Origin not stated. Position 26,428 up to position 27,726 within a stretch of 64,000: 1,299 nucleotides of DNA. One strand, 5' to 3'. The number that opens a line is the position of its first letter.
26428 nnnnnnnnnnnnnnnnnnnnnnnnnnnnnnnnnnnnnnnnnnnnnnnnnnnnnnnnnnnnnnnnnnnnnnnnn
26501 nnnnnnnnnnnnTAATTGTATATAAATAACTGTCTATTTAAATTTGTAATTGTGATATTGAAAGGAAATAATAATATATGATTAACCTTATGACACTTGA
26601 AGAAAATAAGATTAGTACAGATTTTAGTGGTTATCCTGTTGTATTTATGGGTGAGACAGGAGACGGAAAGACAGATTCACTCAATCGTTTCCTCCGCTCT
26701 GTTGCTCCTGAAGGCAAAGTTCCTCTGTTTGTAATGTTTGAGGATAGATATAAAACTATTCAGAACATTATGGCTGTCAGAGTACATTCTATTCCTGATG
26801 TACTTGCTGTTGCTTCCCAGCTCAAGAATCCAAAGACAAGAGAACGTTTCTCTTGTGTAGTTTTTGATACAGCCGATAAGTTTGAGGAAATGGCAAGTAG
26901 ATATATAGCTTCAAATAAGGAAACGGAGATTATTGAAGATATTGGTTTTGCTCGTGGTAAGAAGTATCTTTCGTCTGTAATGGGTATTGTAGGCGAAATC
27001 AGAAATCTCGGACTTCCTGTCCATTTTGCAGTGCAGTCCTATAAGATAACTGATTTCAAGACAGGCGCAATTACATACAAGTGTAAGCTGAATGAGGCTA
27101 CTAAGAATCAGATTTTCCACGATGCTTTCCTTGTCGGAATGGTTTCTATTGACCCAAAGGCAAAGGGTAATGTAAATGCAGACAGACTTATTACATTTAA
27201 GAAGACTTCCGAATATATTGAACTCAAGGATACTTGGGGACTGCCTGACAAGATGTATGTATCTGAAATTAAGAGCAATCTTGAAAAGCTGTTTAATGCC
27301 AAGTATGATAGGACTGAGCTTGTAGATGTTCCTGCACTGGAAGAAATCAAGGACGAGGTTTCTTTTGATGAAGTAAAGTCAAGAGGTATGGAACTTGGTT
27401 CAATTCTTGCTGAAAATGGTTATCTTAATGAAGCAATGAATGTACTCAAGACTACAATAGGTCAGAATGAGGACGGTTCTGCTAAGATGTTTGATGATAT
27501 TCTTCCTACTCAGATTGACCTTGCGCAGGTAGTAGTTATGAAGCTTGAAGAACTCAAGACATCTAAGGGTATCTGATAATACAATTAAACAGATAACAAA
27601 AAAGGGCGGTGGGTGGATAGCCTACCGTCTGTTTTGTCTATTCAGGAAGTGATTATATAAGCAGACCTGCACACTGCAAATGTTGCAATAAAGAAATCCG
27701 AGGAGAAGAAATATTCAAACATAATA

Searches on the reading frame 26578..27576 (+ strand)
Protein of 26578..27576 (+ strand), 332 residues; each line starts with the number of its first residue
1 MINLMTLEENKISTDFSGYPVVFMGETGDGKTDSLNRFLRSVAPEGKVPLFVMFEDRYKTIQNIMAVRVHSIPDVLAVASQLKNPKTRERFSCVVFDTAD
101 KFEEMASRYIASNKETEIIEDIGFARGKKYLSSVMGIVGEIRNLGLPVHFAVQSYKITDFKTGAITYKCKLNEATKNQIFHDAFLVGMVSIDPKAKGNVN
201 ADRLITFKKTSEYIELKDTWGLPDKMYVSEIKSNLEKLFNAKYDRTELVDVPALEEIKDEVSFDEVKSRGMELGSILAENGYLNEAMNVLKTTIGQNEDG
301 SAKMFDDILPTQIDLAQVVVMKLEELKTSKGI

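Call 28: search_protein_families(library=pfam, proteins=[window:26578-27576:+], max_evalue=0.001)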
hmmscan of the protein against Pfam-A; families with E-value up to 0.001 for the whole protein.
window:26578-27576:+ (332 aa): 1 family
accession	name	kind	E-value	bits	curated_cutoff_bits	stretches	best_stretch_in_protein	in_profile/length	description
PF13479.12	AAA_24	-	7e-15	55.8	27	1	19-212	3-188/195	AAA domain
